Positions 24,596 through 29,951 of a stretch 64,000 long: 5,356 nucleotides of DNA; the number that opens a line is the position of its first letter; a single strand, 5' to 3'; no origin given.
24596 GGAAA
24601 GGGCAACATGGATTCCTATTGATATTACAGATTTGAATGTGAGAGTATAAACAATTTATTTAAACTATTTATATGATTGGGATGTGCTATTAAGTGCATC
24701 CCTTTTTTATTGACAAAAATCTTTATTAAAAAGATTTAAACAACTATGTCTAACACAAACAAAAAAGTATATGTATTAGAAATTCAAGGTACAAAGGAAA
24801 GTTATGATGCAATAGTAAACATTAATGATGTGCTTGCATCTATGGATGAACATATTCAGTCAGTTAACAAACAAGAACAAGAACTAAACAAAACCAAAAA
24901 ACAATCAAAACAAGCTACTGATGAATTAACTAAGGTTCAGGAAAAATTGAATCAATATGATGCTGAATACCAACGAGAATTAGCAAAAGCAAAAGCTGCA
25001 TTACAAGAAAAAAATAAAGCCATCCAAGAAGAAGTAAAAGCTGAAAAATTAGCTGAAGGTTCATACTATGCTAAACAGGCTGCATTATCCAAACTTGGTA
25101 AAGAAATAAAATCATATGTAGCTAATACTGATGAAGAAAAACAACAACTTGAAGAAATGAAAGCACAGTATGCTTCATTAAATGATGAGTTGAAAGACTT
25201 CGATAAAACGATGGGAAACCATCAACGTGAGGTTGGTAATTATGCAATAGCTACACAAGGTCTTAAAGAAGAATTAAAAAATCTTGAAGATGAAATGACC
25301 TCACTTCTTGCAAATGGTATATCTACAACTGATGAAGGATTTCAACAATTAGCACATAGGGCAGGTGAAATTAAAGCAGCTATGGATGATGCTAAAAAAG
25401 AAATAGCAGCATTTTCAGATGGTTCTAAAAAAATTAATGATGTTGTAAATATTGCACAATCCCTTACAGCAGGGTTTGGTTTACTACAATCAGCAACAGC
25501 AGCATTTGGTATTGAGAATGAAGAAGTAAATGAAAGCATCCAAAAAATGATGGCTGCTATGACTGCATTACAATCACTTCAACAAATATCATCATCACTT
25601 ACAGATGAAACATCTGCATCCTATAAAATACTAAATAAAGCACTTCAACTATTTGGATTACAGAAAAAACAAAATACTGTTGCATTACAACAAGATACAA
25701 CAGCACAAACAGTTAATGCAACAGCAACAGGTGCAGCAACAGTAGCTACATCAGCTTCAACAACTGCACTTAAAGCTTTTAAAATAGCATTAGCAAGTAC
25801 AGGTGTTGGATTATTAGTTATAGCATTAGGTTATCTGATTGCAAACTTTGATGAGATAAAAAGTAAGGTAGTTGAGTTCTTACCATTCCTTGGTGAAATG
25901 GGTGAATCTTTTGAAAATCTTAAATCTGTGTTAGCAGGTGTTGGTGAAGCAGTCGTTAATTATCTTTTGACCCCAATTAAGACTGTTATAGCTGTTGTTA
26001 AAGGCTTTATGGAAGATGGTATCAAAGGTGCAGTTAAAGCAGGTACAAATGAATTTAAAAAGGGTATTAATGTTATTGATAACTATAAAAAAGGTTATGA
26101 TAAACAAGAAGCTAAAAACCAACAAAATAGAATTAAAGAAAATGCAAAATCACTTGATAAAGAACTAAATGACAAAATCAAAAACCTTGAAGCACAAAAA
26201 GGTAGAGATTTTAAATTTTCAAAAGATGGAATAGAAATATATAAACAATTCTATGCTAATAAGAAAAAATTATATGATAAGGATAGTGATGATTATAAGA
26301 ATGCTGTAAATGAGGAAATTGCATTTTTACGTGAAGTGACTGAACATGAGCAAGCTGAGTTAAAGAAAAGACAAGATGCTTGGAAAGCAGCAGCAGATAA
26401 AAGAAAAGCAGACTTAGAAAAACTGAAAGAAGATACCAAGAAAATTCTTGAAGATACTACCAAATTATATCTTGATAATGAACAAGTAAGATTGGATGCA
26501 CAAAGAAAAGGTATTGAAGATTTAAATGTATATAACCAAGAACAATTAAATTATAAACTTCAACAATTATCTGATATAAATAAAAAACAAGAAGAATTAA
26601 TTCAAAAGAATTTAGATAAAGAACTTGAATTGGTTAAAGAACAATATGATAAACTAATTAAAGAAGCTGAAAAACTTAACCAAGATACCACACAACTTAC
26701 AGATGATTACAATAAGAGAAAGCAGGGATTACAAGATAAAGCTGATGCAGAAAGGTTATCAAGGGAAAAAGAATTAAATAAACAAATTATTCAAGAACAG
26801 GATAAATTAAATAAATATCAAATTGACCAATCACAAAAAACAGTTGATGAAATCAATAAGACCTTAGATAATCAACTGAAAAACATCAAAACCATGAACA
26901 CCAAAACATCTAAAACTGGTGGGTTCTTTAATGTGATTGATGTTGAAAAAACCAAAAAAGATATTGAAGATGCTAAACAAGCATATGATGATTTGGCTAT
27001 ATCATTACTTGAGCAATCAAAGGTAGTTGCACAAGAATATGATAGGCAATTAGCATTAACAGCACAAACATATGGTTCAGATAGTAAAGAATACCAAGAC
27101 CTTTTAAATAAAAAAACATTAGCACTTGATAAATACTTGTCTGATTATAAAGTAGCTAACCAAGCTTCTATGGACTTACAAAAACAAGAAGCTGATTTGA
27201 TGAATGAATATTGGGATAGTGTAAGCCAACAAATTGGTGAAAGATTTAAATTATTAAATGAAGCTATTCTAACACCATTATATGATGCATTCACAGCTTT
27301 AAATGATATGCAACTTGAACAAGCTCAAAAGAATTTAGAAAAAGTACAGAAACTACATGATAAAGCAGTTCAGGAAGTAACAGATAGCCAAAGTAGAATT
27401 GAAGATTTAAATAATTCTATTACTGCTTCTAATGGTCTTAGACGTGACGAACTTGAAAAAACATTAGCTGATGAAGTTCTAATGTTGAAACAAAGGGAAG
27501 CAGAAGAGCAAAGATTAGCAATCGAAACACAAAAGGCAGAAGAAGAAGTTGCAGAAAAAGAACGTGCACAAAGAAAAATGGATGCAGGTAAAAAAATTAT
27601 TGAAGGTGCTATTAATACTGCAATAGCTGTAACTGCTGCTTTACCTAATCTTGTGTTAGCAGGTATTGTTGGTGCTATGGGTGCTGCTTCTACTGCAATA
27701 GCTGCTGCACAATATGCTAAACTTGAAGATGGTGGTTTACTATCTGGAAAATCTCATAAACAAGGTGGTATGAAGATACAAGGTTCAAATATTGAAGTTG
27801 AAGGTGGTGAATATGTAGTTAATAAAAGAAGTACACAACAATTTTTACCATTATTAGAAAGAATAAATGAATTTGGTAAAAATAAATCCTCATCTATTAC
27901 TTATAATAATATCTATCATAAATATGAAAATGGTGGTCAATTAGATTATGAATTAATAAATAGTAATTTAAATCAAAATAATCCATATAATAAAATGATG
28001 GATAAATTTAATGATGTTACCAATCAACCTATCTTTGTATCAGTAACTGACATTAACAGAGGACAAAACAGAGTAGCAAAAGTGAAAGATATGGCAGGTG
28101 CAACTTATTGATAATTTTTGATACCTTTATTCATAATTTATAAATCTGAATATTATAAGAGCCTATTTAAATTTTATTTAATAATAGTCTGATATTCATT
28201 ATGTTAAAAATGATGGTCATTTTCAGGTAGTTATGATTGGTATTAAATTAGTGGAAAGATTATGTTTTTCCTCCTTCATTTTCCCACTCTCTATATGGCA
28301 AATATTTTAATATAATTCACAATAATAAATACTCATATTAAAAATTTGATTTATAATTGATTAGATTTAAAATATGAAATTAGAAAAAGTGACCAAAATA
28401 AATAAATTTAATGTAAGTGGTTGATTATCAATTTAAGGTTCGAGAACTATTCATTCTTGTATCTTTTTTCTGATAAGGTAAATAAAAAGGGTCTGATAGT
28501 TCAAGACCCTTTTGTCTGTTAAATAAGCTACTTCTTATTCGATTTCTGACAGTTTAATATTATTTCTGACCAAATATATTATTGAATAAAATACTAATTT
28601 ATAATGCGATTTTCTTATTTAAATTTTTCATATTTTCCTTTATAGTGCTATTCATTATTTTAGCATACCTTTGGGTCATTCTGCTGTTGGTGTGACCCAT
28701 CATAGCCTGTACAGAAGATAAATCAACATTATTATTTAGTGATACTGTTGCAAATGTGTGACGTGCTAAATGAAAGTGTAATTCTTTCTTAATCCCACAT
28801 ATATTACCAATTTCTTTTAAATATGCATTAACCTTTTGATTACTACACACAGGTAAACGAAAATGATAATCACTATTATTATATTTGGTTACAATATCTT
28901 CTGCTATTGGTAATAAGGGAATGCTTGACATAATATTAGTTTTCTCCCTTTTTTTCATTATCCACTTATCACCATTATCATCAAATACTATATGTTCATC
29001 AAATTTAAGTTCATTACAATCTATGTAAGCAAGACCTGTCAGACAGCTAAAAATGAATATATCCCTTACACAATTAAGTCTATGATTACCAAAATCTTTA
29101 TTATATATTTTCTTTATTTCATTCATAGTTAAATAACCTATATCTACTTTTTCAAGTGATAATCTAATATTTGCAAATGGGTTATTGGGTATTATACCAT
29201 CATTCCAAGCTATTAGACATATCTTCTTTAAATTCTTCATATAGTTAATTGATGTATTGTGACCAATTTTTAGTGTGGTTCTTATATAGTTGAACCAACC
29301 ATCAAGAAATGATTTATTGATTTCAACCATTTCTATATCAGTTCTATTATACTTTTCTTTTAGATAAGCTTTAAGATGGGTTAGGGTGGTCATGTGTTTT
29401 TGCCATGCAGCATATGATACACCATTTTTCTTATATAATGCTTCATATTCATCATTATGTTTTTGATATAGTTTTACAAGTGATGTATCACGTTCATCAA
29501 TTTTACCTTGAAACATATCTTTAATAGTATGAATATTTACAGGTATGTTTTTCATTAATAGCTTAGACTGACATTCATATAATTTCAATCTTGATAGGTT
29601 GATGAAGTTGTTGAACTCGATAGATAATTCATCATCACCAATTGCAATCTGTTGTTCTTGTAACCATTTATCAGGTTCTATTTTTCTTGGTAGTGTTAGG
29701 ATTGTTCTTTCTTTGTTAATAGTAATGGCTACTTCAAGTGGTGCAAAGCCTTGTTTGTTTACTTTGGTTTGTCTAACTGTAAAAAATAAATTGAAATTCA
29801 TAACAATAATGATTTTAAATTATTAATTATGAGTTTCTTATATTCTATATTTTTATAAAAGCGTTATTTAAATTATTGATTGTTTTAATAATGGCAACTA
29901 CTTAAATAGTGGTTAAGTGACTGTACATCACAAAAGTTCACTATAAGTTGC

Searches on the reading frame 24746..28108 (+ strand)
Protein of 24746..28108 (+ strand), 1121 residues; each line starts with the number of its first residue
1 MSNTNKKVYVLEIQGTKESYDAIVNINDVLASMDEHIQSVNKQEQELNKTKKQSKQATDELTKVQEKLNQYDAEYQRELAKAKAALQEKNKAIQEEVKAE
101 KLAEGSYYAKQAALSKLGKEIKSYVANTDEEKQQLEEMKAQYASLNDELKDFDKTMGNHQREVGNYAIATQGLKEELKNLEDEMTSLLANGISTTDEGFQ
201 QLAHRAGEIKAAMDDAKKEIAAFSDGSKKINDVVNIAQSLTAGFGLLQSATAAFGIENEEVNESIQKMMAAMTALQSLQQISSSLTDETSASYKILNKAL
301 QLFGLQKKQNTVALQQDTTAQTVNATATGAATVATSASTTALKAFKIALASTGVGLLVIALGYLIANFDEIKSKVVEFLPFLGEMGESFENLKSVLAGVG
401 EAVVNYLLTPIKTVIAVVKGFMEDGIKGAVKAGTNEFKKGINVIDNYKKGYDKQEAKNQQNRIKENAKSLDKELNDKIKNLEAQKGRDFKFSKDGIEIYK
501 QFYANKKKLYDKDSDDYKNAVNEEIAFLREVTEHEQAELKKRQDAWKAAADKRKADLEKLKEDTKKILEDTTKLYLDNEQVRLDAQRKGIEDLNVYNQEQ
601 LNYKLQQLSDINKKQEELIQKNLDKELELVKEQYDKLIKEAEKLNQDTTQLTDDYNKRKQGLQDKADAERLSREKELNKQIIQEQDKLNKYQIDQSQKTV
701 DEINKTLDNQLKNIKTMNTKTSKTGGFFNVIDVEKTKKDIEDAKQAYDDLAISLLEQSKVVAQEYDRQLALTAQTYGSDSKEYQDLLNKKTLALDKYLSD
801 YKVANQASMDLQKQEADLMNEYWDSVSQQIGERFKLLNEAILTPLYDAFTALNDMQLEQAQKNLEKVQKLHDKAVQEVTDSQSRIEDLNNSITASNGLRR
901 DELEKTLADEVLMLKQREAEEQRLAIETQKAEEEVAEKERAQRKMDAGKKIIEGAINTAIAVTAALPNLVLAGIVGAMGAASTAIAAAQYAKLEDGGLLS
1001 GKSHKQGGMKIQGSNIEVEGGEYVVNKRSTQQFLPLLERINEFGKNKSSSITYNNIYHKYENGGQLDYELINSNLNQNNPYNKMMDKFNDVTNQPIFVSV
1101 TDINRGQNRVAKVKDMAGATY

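Call 27: search_protein_families(library=phrogs, proteins=[window:24746-28108:+], max_evalue=0.001)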
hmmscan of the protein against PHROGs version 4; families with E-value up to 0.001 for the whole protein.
window:24746-28108:+ (1121 aa): 4 families
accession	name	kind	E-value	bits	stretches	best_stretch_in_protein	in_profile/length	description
phrog_1538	-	tail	0.00018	21.3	1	385-695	274-569/811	tail length tape measure protein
phrog_1686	-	tail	0.0002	20.3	1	30-208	622-815/1224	tail length tape measure protein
phrog_18891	-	tail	0.00051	19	1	36-167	119-239/1191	tail length tape measure protein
phrog_1535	-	tail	0.00058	19.1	1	33-311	67-334/1152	tail length tape measure protein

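Call 28: search_protein_families(library=pfam, proteins=[window:24746-28108:+], max_evalue=0.001)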
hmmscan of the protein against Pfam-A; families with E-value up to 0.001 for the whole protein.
window:24746-28108:+ (1121 aa): 0 families

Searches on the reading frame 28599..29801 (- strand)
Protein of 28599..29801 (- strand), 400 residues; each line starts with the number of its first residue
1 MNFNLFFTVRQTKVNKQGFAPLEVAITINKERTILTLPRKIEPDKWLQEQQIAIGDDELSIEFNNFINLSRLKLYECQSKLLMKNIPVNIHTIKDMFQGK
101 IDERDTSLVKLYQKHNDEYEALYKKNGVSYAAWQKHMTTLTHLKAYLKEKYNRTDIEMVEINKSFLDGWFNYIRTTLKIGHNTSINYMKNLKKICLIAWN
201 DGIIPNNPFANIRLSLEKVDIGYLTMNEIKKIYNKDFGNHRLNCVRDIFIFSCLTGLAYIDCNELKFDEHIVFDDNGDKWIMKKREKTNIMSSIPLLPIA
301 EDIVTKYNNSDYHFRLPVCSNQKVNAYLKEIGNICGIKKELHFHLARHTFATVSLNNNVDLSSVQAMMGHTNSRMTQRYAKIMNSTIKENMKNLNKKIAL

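Call 27: search_protein_families(library=phrogs, proteins=[window:28599-29801:-], max_evalue=0.001)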
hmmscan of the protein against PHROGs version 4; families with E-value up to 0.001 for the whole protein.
window:28599-29801:- (400 aa): 8 families
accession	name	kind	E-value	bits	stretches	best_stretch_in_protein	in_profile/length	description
phrog_1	-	integration and excision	8.1e-34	118.8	1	116-398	170-451/611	integrase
phrog_216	-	integration and excision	9.7e-24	85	1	186-396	17-238/301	integrase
phrog_7685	-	integration and excision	4.4e-07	30.7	1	318-396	161-237/240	integrase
phrog_23271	-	unknown function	9e-06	26.6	0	343-383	11-51/67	-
phrog_7269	-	integration and excision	2.9e-05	24.9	1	318-393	7-80/89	integrase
phrog_34557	-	integration and excision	4.5e-05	24.2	0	341-384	125-168/183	integrase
phrog_7244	-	integration and excision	0.00015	22.1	1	116-296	79-243/263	integrase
phrog_35951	-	unknown function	0.00027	22.3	1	336-394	17-74/97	-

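Call 28: search_protein_families(library=pfam, proteins=[window:28599-29801:-], max_evalue=0.001)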
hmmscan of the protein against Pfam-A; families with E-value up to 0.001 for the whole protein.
window:28599-29801:- (400 aa): 3 families
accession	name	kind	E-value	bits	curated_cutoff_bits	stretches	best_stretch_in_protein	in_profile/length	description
PF00589.27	Phage_integrase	-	7.3e-17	62.1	27.1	1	225-381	4-167/172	Phage integrase family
PF13102.12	Phage_int_SAM_5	-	4.9e-13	49.7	22.3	1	108-212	2-96/98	Phage integrase SAM-like domain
PF17293.8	Arm-DNA-bind_5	-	2.6e-06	28.3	22.6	1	7-93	1-86/87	Arm DNA-binding domain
